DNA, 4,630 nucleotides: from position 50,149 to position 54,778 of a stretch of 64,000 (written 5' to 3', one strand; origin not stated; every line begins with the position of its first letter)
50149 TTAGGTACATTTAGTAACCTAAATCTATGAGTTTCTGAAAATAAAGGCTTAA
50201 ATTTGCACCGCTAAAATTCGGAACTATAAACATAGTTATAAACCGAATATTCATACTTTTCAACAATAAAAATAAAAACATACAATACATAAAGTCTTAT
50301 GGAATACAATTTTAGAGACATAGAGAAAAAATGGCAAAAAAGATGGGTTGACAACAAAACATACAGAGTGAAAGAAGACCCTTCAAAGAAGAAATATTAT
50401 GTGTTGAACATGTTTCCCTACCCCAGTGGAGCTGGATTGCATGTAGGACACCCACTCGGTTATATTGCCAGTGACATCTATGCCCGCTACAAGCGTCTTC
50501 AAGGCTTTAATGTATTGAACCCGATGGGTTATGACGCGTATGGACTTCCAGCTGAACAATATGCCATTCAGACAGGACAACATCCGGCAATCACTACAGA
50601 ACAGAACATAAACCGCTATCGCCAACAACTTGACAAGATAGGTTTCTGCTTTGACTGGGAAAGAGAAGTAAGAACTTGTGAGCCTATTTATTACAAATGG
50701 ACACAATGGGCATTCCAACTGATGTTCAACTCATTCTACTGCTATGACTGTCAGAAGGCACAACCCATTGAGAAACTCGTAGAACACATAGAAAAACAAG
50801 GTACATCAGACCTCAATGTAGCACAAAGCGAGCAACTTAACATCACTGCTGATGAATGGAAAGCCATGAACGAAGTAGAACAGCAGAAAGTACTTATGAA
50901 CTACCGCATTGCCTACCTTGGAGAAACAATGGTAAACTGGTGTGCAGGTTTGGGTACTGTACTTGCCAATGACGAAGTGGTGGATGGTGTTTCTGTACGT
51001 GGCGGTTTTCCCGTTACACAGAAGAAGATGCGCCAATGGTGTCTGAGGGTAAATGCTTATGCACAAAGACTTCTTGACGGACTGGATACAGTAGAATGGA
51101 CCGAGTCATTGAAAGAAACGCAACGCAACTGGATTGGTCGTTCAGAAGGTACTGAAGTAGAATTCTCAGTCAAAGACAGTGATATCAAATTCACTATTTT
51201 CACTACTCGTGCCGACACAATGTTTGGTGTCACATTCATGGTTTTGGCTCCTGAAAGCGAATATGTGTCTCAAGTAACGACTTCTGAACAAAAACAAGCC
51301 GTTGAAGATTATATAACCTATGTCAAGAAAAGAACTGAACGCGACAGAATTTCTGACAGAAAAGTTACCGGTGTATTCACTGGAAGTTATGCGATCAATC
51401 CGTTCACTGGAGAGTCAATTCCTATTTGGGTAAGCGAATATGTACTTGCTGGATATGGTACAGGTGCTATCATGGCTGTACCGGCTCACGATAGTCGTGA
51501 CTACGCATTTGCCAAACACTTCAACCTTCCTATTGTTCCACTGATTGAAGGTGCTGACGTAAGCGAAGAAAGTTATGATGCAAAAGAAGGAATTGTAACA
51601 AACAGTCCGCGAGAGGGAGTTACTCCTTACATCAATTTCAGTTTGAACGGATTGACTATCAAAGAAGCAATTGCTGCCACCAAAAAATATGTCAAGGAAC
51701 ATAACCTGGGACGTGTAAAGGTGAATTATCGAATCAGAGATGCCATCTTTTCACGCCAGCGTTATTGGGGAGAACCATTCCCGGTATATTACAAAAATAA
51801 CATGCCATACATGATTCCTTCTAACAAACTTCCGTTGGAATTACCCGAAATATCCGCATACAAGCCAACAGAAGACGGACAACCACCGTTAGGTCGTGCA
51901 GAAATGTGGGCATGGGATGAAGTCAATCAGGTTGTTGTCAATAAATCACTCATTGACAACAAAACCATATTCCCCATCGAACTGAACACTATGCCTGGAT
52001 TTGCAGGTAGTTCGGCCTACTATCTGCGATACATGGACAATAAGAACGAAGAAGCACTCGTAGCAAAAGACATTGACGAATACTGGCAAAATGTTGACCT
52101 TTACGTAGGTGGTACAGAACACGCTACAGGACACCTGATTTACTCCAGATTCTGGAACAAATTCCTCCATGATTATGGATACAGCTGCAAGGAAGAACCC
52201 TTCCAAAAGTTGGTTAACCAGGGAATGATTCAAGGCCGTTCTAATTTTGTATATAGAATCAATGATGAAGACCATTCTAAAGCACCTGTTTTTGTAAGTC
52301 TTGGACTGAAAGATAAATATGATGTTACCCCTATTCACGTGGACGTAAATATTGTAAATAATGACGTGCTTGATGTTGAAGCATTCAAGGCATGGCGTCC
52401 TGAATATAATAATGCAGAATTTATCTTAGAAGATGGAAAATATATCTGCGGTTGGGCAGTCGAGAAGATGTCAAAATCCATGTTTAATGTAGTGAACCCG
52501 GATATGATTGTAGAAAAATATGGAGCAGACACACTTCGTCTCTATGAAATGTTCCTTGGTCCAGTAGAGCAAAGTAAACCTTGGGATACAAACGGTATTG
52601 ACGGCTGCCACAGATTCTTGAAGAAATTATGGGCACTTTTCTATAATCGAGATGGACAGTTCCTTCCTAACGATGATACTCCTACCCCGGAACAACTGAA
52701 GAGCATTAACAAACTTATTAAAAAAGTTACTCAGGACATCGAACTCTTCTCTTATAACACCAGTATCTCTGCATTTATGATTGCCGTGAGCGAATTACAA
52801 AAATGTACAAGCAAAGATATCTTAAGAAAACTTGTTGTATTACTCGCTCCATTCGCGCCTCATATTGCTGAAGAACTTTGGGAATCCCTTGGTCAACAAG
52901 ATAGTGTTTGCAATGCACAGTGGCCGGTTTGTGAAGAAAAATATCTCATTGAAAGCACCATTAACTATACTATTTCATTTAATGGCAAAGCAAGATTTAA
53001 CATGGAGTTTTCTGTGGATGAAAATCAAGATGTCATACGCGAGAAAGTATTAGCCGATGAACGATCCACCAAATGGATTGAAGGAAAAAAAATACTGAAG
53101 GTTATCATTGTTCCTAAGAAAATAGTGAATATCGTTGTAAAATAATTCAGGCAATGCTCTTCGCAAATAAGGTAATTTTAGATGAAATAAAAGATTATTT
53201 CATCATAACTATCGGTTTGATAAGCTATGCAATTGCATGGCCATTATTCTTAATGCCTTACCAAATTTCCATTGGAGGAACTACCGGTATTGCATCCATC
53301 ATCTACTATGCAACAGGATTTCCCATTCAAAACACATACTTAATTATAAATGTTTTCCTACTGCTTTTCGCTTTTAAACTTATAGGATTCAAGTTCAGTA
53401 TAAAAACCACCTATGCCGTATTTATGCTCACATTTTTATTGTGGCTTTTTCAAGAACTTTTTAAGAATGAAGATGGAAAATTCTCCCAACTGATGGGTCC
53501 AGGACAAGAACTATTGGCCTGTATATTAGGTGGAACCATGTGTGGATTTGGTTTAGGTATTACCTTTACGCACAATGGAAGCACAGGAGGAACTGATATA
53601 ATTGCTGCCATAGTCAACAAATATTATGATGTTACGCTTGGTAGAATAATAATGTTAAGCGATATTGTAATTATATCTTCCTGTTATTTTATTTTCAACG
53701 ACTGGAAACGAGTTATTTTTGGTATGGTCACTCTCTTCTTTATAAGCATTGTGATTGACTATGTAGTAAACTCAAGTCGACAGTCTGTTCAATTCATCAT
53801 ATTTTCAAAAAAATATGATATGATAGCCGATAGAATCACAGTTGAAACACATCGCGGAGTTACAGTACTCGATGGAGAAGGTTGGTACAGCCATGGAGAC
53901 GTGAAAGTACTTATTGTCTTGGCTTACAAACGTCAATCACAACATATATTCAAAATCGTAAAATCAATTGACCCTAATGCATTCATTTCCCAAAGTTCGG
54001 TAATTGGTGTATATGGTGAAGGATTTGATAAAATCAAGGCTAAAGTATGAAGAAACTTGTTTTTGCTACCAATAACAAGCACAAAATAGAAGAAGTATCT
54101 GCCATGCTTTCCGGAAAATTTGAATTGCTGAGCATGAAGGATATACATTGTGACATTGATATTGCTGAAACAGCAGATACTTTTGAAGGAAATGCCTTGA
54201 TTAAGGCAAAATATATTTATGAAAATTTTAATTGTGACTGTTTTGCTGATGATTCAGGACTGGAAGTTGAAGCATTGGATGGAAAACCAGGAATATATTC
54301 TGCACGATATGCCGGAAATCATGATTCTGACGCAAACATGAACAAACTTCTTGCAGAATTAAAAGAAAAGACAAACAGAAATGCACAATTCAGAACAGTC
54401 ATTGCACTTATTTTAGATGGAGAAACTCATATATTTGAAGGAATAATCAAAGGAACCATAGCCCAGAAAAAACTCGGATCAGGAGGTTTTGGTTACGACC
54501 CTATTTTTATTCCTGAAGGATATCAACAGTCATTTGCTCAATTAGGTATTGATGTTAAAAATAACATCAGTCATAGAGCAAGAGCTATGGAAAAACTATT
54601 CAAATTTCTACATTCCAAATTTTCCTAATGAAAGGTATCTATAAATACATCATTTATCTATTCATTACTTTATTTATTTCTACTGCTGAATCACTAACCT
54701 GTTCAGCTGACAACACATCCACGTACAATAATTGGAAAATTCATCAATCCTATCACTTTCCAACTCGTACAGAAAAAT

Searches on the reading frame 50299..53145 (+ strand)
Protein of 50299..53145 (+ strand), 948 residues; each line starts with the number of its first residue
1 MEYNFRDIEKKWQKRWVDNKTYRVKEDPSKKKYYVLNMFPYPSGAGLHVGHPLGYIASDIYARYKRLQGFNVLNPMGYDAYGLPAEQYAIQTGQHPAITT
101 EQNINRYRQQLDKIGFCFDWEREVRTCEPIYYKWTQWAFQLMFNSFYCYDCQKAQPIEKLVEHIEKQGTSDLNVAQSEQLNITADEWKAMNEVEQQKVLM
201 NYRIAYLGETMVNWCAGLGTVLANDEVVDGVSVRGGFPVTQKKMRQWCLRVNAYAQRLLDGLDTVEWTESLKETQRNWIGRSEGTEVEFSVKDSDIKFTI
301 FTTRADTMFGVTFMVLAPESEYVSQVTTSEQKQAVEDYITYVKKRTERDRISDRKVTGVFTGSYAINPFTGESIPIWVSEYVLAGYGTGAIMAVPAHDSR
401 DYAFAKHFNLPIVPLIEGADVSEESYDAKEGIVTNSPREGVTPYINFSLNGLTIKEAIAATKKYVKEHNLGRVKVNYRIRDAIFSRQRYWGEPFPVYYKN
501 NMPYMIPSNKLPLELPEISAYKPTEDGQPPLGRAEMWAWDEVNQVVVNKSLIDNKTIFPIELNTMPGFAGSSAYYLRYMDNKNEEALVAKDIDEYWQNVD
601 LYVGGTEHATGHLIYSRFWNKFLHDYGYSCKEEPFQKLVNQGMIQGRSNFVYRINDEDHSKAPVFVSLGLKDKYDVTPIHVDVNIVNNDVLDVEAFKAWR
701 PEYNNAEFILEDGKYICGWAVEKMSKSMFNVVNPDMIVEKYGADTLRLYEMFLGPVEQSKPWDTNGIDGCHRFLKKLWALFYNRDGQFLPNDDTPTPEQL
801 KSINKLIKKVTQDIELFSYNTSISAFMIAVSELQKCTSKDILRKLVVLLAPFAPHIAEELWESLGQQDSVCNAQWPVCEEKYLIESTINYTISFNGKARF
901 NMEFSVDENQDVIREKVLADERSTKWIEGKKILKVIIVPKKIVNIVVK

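Call 8: search_protein_families(library=ncbifam, proteins=[window:50299-53145:+])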
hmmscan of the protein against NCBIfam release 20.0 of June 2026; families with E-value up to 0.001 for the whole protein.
window:50299-53145:+ (948 aa): 17 families
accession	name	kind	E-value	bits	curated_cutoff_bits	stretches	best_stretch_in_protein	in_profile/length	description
TIGR00396.1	leuS_bact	equivalog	1.4e-271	903.4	548.4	2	202-948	142-843/843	leucine--tRNA ligase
NF008957.0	PRK12300.1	subfamily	1.3e-67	228.6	677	4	2-86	3-86/946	leucine--tRNA ligase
TIGR00422.1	valS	equivalog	8.8e-59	199.3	612.1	4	2-146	4-163/863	valine--tRNA ligase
NF009687.0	PRK13208.1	equivalog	2e-54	185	738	4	2-150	9-169/801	valine--tRNA ligase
TIGR00395.1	leuS_arch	equivalog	3.2e-53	181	648.5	3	7-85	2-78/938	leucine--tRNA ligase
NF004349.1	PRK05729.1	equivalog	2e-45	155.4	704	3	722-883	515-703/860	valine--tRNA ligase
TIGR00392.1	ileS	equivalog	1.6e-37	129.2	621.4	3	1-143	4-164/861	isoleucine--tRNA ligase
NF000540.1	alt_ValS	exception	3.6e-30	104.6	900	2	6-88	7-89/827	valine--tRNA ligase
NF011492.0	PRK14900.1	equivalog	9.4e-25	86.6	1783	1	3-83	13-93/1044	valine--tRNA ligase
TIGR00398.1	metG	equivalog_domain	1.7e-19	70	336.35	1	38-151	6-116/530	methionine--tRNA ligase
NF008900.0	PRK12267.1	equivalog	1.4e-17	63.4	598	2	30-149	3-119/648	methionine--tRNA ligase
NF001100.0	PRK00133.1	equivalog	5.9e-15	54.8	587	1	29-120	3-93/676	methionine--tRNA ligase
NF040702.1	ileS_w_GNAT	exception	1.7e-14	52.5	1999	1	7-89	21-104/1100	isoleucine--tRNA ligase, N-acetyltransferase domain-containing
NF000258.1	MupB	exception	3.4e-14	51.6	1900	1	9-87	9-88/1033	mupirocin-resistant isoleucine--tRNA ligase MupB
NF000257.1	MupA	exception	7.7e-13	47.1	1900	1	16-108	16-106/1024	mupirocin-resistant isoleucine--tRNA ligase MupA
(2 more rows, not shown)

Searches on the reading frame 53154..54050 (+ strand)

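Call 8: search_protein_families(library=ncbifam, proteins=[window:53154-54050:+])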
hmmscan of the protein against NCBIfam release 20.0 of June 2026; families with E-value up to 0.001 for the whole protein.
window:53154-54050:+ (298 aa): 1 family
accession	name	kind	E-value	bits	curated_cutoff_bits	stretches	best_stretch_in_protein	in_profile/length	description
NF003191.0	PRK04164.1-2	equivalog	7.3e-07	28.9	179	1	215-287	104-173/200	hypothetical protein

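Call 81: search_protein_families(library=pfam, proteins=[window:53154-54050:+], max_evalue=0.001)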
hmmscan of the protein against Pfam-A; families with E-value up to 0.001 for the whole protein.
window:53154-54050:+ (298 aa): 2 families
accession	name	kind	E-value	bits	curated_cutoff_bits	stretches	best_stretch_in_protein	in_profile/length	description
PF02588.21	YitT_membrane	-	6.3e-60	202.5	24.3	1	14-228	1-204/205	Uncharacterised 5xTM membrane BCR, YitT family COG1284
PF10035.14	DUF2179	-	3.6e-19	68.8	22.8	1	234-288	1-55/55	Uncharacterized protein conserved in bacteria (DUF2179)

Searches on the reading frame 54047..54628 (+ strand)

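Call 8: search_protein_families(library=ncbifam, proteins=[window:54047-54628:+])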
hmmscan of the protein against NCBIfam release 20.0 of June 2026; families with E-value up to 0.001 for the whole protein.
window:54047-54628:+ (193 aa): 8 families
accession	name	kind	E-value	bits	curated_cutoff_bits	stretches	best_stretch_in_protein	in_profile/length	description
NF011398.0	PRK14823.1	equivalog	3.7e-91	304.1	272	1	2-190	1-190/191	non-canonical purine NTP diphosphatase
NF011397.0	PRK14822.1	equivalog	2.8e-63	212.9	234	1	1-190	1-195/201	XTP/dITP diphosphatase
TIGR00042.1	TIGR00042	equivalog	4.3e-56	189.2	145.35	1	3-188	1-183/184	RdgB/HAM1 family non-canonical purine NTP pyrophosphatase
NF011401.0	PRK14826.1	equivalog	2.4e-53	180.8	268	1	3-191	10-219/226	putative deoxyribonucleotide triphosphate pyrophosphatase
NF011399.0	PRK14824.1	subfamily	2.1e-50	171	267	1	2-190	3-202/206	putative deoxyribonucleotide triphosphate pyrophosphatase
NF011396.0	PRK14821.1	equivalog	5.3e-47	159.7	203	1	2-191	1-183/185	XTP/dITP diphosphatase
NF011400.0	PRK14825.1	equivalog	8.1e-35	120.4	246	1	1-189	1-195/199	putative deoxyribonucleotide triphosphate pyrophosphatase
NF002698.0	PRK02491.1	equivalog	2.6e-33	115.5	301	1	4-186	130-318/328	nucleoside-triphosphate diphosphatase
